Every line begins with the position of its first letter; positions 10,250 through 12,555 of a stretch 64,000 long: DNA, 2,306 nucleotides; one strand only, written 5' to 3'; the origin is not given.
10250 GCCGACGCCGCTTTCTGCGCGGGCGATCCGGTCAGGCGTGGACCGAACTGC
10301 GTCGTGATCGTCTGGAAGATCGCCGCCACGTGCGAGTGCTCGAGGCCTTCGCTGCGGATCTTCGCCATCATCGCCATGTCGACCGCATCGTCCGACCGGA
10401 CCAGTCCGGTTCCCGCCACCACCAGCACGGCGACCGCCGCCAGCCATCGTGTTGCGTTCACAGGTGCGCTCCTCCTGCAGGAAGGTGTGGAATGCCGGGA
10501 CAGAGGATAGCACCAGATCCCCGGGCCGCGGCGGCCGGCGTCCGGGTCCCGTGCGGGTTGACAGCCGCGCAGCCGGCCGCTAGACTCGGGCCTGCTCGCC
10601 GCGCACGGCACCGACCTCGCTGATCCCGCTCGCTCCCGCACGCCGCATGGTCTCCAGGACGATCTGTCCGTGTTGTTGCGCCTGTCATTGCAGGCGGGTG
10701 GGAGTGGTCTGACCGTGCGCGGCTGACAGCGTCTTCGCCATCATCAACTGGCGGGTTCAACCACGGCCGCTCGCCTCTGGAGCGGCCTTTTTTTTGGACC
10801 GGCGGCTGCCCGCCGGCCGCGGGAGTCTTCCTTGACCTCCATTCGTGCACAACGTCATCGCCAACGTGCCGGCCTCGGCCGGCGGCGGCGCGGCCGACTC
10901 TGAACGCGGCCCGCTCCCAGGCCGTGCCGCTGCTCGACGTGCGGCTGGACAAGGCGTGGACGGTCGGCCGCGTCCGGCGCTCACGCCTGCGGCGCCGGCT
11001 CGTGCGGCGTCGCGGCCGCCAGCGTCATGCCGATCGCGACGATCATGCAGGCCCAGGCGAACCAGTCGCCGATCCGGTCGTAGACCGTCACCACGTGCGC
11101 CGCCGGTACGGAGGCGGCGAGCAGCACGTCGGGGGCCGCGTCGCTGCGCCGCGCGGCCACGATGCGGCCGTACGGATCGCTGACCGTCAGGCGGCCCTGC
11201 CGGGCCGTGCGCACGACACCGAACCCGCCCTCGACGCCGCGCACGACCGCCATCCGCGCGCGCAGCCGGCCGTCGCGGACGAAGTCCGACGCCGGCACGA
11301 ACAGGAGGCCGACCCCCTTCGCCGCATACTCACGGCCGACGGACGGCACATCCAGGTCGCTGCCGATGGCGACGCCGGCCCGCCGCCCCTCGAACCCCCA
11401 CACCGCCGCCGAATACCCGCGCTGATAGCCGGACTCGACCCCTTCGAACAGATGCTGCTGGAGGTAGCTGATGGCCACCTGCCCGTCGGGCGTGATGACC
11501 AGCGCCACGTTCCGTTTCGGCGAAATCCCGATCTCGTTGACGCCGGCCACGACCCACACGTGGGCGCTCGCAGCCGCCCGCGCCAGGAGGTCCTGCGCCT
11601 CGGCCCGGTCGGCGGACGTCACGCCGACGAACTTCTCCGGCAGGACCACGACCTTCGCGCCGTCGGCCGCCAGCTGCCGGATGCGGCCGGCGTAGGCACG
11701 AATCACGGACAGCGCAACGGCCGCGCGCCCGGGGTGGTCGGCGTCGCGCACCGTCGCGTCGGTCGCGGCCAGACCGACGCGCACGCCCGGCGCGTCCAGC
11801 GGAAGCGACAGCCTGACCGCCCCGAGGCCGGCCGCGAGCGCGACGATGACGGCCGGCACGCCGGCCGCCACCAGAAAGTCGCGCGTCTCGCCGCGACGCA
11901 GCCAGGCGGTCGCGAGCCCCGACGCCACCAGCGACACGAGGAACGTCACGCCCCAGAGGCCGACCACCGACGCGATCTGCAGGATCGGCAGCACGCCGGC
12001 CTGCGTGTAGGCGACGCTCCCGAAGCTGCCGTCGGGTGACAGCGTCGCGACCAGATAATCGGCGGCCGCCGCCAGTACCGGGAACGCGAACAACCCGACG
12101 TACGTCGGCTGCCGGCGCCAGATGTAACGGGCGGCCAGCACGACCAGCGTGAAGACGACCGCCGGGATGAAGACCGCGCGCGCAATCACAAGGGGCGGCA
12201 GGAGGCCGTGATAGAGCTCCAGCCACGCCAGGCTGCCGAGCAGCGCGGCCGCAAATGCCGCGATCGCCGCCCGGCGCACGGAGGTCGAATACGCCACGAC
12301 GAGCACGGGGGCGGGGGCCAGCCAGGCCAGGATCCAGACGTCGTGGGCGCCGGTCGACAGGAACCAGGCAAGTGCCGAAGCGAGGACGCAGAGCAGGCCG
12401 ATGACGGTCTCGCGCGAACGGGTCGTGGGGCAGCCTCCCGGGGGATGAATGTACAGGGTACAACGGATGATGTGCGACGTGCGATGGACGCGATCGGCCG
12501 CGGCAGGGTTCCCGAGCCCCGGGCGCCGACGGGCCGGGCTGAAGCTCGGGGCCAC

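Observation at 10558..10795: Orphan ~200-nt plus-strand transcription unit with a near-consensus promoter and the only canonical U-tract terminator in the window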

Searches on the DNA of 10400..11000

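Call 4: search_rna_families(source=window, start=10400, end=11000, threshold=evalue, max_evalue=10, show_alignments=3)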
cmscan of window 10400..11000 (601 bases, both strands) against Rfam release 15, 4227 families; matches with E-value up to 10: 8.
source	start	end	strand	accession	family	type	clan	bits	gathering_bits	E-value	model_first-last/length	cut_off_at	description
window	10732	10795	+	RF02837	anti-hemB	Gene; sRNA;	-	19.8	49.5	0.035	1-81/81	no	Burkholderia RNA 7 (anti-hemB)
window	10730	10794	+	RF02278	Betaproteobacteria_toxic_sRNA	Gene; sRNA;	-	17.9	50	0.51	1-64/64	no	Betaproteobacteria toxic small RNA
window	10681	10757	+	RF00914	mir-674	Gene; miRNA;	-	17.8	93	2.3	1-77/77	no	mir-674 microRNA precursor family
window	10943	10996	+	RF02564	naRNA4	Gene; sRNA;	-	17.2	59.5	1.5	1-77/77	no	Nucleoid-associated noncoding RNA 4 (CssrE)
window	10746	10831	-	RF01999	group-II-D1D4-2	Intron;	CL00102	17.1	36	0.44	1-118/118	no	Group II catalytic intron D1-D4-2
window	10730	10802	+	RF00519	suhB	Gene; sRNA;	CL00108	14.3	41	3.1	1-77/77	no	Makes More Granules Regulator RNA (mmgR)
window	10706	10745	-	RF01305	sR51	Gene; snRNA; snoRNA; CD-box;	-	13.3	38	9.2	1-56/56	no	Small nucleolar RNA sR51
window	10781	10831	-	RF01696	Chlorobi-1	Gene; sRNA;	-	11.1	50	6.3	1-67/67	no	Chlorobi-1 RNA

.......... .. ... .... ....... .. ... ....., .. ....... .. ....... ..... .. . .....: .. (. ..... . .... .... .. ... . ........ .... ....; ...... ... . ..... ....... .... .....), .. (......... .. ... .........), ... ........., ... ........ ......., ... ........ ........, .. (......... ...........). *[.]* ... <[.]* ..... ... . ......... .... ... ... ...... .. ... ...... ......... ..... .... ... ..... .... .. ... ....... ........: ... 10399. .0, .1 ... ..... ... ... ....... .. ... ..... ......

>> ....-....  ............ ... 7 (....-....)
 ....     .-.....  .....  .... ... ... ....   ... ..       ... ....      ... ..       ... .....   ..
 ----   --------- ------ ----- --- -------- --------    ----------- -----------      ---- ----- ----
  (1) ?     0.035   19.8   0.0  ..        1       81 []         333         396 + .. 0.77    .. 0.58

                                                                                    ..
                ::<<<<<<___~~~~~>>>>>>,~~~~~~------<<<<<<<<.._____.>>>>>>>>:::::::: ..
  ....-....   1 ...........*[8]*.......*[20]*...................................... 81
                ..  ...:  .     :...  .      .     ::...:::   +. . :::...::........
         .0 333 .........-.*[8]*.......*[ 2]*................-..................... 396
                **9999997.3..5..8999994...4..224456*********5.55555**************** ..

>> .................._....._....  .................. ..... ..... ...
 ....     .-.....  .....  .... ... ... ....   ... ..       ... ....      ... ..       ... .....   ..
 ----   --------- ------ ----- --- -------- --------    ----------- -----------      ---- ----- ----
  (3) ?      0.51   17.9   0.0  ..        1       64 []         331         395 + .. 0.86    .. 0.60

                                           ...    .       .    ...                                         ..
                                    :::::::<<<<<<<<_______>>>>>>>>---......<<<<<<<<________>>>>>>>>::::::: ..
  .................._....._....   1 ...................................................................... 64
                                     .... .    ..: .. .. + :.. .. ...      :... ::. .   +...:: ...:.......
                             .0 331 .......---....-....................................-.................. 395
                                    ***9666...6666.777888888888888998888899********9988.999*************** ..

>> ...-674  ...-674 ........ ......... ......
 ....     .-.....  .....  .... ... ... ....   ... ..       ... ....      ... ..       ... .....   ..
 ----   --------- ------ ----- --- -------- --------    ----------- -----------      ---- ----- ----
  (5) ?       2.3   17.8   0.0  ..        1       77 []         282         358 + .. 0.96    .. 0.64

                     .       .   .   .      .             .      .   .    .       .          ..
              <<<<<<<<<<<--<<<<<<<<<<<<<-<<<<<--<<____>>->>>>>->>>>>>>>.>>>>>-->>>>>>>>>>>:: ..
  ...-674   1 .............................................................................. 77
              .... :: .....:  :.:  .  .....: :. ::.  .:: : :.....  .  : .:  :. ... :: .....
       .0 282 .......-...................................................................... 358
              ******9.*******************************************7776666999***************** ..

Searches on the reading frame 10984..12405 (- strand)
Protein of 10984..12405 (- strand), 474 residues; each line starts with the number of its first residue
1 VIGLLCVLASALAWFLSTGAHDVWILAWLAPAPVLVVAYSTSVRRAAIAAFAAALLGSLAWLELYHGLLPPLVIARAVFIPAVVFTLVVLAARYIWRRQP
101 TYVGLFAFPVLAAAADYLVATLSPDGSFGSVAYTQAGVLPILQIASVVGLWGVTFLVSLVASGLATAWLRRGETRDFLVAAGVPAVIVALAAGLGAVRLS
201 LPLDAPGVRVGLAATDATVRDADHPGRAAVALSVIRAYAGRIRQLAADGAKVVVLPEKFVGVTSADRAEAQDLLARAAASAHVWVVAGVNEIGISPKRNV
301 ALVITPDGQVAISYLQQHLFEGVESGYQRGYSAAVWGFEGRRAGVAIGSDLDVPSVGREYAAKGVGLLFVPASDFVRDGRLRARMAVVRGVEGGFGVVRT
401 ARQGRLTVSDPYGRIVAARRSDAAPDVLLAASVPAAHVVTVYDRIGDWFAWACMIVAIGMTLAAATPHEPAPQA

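Call 23: search_protein_families(library=pfam, proteins=[window:10984-12405:-])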
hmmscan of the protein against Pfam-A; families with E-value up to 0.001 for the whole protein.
window:10984-12405:- (474 aa): 2 families
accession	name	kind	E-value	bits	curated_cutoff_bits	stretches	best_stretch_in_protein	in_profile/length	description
PF20154.4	LNT_N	-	4.7e-13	50.1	27.1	1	10-161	1-157/159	Apolipoprotein N-acyltransferase N-terminal domain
PF00795.27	CN_hydrolase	-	2.2e-07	30.9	23.2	1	243-430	26-244/256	Carbon-nitrogen hydrolase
